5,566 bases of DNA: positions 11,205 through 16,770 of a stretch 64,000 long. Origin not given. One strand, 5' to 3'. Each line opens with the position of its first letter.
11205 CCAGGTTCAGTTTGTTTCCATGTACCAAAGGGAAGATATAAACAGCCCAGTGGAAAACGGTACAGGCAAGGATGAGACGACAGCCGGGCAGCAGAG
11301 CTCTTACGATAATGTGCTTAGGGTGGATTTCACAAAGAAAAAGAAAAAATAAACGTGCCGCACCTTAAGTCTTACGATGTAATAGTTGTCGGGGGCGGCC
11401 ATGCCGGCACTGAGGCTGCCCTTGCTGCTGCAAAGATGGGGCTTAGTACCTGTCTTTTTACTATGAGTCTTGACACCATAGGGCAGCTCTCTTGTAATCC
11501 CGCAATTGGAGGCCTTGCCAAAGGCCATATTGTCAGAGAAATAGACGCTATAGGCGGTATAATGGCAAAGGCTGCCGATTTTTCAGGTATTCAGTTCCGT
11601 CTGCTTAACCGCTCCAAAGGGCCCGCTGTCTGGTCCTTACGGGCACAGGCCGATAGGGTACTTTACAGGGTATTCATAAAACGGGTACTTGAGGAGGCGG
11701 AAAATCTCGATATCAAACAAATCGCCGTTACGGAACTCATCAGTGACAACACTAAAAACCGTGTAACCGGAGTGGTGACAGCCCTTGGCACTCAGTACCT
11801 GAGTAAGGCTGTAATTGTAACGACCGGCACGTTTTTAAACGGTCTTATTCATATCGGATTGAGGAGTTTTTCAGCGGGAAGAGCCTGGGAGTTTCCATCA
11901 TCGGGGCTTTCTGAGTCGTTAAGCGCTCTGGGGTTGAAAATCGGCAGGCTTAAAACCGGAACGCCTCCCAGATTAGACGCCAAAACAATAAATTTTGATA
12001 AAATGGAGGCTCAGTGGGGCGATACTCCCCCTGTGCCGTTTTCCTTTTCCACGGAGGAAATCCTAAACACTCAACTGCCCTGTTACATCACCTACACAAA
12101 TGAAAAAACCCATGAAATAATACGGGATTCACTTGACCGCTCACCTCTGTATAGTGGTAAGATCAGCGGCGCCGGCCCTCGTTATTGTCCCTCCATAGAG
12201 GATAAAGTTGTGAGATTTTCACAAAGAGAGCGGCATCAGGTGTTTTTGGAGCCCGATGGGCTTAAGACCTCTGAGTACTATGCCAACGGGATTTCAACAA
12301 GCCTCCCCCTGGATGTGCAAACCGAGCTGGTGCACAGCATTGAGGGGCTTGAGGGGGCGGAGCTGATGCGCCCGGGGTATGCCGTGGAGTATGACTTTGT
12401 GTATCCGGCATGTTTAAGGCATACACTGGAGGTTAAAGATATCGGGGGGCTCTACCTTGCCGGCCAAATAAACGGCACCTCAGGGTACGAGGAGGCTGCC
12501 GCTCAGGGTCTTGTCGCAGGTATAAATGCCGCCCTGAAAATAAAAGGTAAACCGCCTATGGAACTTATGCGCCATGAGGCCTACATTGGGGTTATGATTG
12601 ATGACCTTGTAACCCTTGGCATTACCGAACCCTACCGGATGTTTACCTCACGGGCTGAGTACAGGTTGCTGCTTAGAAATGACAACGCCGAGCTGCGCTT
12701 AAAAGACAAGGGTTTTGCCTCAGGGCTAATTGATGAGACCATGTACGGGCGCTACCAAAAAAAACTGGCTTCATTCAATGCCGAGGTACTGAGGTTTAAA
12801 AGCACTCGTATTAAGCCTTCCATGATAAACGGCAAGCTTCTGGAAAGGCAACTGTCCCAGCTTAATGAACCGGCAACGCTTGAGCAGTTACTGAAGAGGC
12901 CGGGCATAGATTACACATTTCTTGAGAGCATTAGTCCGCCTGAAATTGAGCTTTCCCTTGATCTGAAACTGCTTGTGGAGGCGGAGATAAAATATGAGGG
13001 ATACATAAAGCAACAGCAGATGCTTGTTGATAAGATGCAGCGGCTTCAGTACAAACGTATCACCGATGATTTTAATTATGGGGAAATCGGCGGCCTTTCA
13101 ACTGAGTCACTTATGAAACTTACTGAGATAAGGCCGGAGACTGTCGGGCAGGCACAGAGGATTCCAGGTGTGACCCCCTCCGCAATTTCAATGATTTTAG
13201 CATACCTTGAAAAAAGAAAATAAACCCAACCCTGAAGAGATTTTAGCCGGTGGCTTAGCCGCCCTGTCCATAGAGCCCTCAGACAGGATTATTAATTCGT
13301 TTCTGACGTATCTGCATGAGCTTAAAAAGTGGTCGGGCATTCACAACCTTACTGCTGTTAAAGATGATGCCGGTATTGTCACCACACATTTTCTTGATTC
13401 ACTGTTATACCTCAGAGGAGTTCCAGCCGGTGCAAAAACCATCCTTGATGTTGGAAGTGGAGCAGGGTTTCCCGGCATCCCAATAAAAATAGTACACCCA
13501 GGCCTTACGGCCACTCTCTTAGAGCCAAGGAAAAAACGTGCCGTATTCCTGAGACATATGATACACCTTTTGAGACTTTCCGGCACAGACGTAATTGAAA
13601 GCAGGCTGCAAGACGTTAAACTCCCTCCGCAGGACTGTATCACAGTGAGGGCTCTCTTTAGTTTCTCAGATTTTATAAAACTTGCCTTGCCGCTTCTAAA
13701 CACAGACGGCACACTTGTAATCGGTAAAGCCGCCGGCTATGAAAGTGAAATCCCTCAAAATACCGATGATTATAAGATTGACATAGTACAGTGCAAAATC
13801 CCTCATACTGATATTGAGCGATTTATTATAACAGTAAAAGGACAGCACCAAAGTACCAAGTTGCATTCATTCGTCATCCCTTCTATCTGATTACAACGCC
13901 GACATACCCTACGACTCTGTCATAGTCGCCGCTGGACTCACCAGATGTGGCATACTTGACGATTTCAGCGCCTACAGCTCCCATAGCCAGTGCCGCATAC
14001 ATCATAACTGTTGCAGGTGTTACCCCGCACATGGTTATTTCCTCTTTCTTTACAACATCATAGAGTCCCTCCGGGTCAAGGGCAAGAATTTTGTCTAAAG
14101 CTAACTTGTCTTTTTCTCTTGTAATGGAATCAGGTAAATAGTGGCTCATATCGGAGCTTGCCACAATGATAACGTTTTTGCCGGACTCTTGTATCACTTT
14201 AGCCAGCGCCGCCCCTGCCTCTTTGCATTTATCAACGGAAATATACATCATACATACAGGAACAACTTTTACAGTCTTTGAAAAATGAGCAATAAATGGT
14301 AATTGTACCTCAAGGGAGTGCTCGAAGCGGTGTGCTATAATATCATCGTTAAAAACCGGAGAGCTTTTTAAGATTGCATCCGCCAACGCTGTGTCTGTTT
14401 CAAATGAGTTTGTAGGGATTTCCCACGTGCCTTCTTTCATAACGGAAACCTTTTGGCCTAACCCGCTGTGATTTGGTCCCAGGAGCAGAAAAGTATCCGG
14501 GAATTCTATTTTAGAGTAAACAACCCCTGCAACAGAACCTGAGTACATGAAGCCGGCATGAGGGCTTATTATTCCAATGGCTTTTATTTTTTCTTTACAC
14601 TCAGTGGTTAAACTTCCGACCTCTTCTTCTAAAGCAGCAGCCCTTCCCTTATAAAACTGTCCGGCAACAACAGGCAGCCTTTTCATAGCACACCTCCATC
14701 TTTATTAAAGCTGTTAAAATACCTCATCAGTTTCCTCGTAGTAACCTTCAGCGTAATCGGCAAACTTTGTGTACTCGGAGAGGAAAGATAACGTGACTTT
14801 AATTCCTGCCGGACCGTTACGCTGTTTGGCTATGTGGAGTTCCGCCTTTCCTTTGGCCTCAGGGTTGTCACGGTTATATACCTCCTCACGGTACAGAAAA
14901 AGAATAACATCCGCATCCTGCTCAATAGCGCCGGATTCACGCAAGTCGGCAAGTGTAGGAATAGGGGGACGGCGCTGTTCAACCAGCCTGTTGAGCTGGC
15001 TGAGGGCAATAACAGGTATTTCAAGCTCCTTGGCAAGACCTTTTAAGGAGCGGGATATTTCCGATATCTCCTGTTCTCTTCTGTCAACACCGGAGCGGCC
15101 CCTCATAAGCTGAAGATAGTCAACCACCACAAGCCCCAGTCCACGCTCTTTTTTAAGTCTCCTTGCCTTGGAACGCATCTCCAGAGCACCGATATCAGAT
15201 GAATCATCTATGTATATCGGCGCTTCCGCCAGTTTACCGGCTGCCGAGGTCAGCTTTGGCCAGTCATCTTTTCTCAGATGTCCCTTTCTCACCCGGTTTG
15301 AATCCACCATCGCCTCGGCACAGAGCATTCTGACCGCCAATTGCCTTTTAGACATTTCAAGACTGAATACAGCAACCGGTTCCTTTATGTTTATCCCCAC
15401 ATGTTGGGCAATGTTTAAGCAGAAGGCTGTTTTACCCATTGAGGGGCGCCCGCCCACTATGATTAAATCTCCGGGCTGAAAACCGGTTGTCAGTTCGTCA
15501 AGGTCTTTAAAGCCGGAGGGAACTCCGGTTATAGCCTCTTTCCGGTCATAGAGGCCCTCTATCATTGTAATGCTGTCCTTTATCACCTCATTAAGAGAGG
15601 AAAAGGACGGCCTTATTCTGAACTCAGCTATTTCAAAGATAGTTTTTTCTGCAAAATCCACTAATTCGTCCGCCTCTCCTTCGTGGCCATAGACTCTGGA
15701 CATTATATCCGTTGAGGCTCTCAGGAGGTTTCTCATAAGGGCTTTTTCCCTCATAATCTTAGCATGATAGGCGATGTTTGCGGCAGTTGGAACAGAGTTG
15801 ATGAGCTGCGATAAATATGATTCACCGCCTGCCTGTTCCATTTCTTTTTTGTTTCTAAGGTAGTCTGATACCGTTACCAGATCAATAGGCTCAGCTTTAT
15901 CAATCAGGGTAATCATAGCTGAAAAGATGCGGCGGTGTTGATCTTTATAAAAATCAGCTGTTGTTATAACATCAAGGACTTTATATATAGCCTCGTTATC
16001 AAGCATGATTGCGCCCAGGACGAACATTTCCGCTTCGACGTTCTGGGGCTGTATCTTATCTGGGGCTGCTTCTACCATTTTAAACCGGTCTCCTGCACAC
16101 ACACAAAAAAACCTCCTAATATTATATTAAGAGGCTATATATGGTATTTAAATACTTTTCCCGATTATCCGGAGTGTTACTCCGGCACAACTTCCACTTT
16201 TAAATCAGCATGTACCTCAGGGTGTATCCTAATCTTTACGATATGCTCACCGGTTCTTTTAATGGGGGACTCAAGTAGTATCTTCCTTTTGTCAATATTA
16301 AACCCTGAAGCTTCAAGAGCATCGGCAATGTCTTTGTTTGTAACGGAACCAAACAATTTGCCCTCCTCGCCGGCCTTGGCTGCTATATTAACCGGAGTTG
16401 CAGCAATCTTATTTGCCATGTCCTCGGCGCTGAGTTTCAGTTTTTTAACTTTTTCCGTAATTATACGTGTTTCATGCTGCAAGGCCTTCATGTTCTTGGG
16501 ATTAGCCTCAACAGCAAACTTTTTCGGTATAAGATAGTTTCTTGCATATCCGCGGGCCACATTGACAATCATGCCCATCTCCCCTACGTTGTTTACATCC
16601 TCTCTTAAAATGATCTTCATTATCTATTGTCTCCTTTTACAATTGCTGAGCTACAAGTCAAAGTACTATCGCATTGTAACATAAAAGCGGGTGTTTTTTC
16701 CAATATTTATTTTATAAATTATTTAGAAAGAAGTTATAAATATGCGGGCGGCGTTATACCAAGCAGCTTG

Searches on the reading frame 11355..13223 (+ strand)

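Call 18: search_protein_families(library=pfam, proteins=[window:11355-13223:+], max_evalue=0.001)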
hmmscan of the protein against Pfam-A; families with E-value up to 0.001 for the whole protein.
window:11355-13223:+ (622 aa): 6 families
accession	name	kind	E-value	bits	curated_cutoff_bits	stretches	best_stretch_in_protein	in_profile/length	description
PF01134.28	GIDA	-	4.2e-169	563.2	22.1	1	8-399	1-390/391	Glucose inhibited division protein A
PF13932.14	SAM_GIDA_C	-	4.8e-22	78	27.1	1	559-615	1-57/57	tRNA modifying enzyme MnmG/GidA C-terminal helical bundle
PF21680.2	GIDA_C_1st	-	8.3e-17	62.2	24.7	1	463-555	3-96/96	tRNA modifying enzyme MnmG/GidA C-terminal helical domain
PF12831.13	FAD_oxidored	-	1.3e-07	31.7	27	1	8-143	1-127/416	FAD dependent oxidoreductase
PF00890.30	FAD_binding_2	-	1.9e-05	24.5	20.4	1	8-36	1-29/414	FAD binding domain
PF07992.20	Pyr_redox_2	-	7.2e-05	22.8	26.1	1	7-158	1-108/291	Pyridine nucleotide-disulphide oxidoreductase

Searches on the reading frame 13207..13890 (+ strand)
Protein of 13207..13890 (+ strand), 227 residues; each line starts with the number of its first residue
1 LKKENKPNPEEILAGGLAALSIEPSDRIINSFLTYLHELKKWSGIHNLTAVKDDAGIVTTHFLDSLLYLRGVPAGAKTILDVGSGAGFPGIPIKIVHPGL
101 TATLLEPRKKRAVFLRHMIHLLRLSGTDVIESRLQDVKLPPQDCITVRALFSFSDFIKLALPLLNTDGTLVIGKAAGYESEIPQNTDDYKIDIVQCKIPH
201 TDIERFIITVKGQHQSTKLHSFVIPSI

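Call 18: search_protein_families(library=pfam, proteins=[window:13207-13890:+], max_evalue=0.001)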
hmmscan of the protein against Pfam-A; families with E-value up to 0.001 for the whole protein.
window:13207-13890:+ (227 aa): 1 family
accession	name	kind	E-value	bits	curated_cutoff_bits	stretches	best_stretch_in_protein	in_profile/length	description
PF02527.21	GidB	-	4.1e-40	137.5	27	1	29-199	2-174/184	rRNA small subunit methyltransferase G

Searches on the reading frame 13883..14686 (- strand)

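Call 18: search_protein_families(library=pfam, proteins=[window:13883-14686:-], max_evalue=0.001)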
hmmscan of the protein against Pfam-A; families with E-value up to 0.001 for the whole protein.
window:13883-14686:- (267 aa): 2 families
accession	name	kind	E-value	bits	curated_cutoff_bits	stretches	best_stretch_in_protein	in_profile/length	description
PF01875.22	Memo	-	7.5e-72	242.2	27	1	5-264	2-268/269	Memo-like protein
PF02900.23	LigB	-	3.8e-07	29.9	26.3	1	121-240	117-246/269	Catalytic LigB subunit of aromatic ring-opening dioxygenase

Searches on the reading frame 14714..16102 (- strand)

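Call 18: search_protein_families(library=pfam, proteins=[window:14714-16102:-], max_evalue=0.001)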
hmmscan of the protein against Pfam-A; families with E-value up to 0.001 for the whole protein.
window:14714-16102:- (462 aa): 4 families
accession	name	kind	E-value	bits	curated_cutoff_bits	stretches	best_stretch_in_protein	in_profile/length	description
PF03796.21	DnaB_C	-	3.3e-107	358.1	27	1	193-449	1-255/255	DnaB-like helicase C terminal domain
PF00772.26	DnaB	-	4.2e-36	123.5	23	1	18-119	2-103/103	DnaB-like helicase N terminal domain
PF13481.12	AAA_25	-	1.8e-10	41.2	27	1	201-369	22-189/195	AAA domain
PF06745.19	ATPase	-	1.4e-05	25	26.6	1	194-260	1-68/231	KaiC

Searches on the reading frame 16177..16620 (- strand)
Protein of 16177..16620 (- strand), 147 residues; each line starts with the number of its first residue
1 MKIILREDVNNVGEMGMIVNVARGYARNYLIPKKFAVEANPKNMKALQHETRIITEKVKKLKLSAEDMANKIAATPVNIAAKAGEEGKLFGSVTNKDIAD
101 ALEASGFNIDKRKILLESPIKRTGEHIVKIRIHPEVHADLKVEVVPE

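Call 18: search_protein_families(library=pfam, proteins=[window:16177-16620:-], max_evalue=0.001)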
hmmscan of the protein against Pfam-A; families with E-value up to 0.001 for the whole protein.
window:16177-16620:- (147 aa): 2 families
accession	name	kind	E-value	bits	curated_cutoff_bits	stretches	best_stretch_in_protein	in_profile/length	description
PF03948.19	Ribosomal_L9_C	-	8.5e-32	109.9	23.2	1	65-145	3-85/86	Ribosomal protein L9, C-terminal domain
PF01281.25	Ribosomal_L9_N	-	2.6e-22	78.5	20.7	1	1-47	1-47/47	Ribosomal protein L9, N-terminal domain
